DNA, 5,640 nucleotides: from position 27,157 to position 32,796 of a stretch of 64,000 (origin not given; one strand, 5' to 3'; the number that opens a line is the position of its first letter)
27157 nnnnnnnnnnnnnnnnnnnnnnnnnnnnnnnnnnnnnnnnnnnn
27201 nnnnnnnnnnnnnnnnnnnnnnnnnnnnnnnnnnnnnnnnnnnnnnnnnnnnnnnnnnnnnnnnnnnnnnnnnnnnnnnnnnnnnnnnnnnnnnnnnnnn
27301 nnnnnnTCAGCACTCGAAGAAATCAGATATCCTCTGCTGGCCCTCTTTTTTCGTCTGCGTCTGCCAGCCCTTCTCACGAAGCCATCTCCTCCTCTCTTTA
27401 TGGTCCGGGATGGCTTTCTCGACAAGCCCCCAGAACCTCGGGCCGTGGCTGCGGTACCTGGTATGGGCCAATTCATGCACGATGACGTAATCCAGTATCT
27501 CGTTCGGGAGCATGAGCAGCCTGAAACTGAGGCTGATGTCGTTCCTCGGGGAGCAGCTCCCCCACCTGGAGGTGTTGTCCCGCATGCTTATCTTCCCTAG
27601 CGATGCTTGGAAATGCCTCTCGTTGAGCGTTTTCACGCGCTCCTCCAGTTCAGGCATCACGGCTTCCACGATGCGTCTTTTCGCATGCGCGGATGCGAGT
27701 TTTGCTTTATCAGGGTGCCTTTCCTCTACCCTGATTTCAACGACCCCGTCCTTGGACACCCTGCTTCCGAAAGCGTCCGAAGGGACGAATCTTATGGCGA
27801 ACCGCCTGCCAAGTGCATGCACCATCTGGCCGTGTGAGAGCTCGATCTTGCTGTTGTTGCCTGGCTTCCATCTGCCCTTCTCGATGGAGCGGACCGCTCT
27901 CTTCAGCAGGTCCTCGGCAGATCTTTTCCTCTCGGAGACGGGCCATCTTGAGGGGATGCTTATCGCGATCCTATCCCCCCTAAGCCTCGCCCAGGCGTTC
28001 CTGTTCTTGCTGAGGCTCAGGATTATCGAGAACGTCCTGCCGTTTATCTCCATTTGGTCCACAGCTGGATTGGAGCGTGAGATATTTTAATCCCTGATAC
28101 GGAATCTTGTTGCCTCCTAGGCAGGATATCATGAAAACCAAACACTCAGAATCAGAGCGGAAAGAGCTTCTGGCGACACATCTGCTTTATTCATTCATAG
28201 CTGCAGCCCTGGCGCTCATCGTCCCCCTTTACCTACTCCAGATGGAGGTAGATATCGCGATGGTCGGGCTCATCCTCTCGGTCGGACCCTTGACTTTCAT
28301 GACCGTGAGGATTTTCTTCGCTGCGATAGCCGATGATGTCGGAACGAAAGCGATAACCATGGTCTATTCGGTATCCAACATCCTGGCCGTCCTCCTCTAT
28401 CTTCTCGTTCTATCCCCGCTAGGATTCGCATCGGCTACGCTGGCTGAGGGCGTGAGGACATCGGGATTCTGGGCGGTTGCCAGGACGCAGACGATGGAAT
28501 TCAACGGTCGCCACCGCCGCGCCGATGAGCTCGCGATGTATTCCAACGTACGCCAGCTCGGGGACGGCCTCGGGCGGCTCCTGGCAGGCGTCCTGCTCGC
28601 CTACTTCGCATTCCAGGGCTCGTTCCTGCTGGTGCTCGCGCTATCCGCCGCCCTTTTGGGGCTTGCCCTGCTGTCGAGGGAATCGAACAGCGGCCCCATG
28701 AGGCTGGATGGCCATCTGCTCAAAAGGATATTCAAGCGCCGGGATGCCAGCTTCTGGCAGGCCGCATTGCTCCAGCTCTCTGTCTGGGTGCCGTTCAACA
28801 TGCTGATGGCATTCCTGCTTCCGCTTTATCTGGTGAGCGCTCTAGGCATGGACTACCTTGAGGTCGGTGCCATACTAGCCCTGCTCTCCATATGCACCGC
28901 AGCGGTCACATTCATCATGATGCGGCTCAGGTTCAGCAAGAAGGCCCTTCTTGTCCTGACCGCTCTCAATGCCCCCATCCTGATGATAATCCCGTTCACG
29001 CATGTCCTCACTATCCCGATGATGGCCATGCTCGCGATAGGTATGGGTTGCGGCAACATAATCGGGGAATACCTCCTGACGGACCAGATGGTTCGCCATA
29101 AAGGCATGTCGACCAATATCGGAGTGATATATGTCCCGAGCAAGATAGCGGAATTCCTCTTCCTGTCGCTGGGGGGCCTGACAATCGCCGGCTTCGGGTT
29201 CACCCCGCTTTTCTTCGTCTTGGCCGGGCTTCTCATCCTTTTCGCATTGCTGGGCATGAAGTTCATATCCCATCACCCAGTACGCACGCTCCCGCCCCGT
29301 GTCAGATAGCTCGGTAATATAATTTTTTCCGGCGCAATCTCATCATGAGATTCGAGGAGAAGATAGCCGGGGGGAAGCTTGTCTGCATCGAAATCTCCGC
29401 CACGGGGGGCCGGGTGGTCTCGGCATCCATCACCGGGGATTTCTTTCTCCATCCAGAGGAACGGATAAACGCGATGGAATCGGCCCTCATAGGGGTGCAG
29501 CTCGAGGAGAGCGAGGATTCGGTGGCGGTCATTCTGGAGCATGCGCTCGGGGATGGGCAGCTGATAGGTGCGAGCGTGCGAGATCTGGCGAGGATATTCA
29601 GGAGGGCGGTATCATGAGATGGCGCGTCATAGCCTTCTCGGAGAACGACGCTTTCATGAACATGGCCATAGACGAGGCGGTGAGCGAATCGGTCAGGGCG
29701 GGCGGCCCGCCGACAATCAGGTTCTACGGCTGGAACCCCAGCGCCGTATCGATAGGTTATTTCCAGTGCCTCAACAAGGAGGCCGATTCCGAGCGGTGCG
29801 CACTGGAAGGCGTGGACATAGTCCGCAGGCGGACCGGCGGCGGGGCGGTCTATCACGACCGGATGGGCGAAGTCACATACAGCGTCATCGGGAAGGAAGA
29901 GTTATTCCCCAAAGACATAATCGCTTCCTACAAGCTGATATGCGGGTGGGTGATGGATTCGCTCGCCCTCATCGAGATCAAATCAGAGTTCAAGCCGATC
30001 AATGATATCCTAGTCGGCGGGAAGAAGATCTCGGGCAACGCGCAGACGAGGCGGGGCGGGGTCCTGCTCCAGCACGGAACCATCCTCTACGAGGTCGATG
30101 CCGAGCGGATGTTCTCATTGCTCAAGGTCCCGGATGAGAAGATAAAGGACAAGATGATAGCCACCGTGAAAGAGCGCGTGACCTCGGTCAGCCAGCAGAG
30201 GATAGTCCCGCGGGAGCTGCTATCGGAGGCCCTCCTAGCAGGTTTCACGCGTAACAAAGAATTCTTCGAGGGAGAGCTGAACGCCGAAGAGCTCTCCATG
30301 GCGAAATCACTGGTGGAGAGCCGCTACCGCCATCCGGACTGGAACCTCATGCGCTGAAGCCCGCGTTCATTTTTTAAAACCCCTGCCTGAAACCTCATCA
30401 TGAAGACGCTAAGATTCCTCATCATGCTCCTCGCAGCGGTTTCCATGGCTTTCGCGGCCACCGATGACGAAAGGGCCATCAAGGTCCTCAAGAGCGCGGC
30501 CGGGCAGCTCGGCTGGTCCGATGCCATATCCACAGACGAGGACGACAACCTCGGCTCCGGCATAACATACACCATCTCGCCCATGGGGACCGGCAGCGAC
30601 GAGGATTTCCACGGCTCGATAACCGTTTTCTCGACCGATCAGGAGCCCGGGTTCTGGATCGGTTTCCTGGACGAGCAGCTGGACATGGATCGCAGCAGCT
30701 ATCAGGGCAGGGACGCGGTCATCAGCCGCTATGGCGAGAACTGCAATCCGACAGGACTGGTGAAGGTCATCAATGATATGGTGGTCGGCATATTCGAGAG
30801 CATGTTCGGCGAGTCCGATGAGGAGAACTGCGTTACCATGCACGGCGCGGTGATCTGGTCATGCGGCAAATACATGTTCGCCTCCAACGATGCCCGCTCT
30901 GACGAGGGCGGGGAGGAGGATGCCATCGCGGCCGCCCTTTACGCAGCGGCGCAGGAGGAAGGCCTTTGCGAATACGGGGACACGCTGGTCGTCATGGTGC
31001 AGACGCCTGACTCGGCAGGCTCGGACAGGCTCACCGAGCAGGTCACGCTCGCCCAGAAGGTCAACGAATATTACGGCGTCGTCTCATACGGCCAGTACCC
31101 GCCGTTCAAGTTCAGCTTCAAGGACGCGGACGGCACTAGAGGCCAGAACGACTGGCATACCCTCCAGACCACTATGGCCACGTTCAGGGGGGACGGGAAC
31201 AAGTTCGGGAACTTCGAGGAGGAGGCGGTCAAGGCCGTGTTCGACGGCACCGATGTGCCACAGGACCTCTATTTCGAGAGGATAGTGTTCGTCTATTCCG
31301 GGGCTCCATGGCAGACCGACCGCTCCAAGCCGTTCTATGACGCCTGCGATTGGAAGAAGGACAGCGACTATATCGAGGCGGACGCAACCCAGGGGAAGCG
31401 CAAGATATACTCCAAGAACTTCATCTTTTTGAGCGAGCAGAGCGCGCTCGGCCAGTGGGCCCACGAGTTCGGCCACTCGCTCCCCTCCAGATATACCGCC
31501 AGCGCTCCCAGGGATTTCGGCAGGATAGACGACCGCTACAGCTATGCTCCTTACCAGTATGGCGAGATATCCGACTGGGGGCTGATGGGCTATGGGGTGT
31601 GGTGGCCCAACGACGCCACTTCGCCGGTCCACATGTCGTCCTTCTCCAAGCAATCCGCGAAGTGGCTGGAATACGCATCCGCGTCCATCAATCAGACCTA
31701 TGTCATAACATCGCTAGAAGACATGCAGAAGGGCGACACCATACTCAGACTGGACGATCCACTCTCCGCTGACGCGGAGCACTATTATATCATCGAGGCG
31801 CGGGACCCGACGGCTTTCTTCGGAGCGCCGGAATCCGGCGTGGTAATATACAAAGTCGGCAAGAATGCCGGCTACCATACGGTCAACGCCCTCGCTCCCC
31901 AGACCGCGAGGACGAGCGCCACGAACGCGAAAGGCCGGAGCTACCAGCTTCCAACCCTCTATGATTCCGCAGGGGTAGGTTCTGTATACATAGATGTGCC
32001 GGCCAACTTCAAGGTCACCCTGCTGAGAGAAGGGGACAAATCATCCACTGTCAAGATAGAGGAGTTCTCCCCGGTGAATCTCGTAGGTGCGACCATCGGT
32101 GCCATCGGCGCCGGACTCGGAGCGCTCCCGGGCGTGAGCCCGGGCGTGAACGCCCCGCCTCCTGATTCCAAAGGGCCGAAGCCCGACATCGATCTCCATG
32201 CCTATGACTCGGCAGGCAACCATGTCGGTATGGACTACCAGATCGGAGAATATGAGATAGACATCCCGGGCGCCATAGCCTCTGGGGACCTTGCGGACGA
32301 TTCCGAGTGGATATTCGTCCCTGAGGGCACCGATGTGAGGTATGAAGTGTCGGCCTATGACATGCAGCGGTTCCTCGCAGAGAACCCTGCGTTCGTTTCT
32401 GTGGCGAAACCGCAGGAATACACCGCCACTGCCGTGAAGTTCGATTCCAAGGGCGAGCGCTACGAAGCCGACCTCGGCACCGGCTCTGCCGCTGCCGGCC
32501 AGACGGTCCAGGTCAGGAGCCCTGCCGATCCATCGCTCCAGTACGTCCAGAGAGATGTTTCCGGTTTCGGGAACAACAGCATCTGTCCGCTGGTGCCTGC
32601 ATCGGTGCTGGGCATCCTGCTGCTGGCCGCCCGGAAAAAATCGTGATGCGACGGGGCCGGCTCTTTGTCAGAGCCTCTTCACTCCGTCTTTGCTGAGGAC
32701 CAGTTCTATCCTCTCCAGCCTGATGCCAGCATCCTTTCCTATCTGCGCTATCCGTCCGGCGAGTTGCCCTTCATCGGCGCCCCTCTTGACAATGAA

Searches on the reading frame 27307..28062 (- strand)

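Call 9: search_protein_families(library=pfam, proteins=[window:27307-28062:-])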
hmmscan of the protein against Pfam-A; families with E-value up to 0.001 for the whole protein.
window:27307-28062:- (251 aa): 3 families
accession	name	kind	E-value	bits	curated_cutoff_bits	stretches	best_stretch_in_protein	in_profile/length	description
PF01863.23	YgjP-like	-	2.7e-39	135.8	26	1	30-230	11-206/207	YgjP-like, metallopeptidase domain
PF10263.15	SprT-like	-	2.7e-05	24.4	25.6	1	140-210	2-88/108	SprT-like family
PF08325.16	WLM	-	0.00088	19.8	26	0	186-243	79-132/190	WLM domain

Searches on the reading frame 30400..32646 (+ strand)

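Call 18: search_protein_families(library=ncbifam, proteins=[window:30400-32646:+], max_evalue=1e-10)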
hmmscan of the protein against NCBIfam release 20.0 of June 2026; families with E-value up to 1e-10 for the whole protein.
window:30400-32646:+ (748 aa): 1 family
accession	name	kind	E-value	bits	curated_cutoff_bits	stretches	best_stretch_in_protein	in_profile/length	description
TIGR03296.1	M6dom_TIGR03296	domain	4.5e-13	49.7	110.8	1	209-484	17-285/286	M6 family metalloprotease domain-containing protein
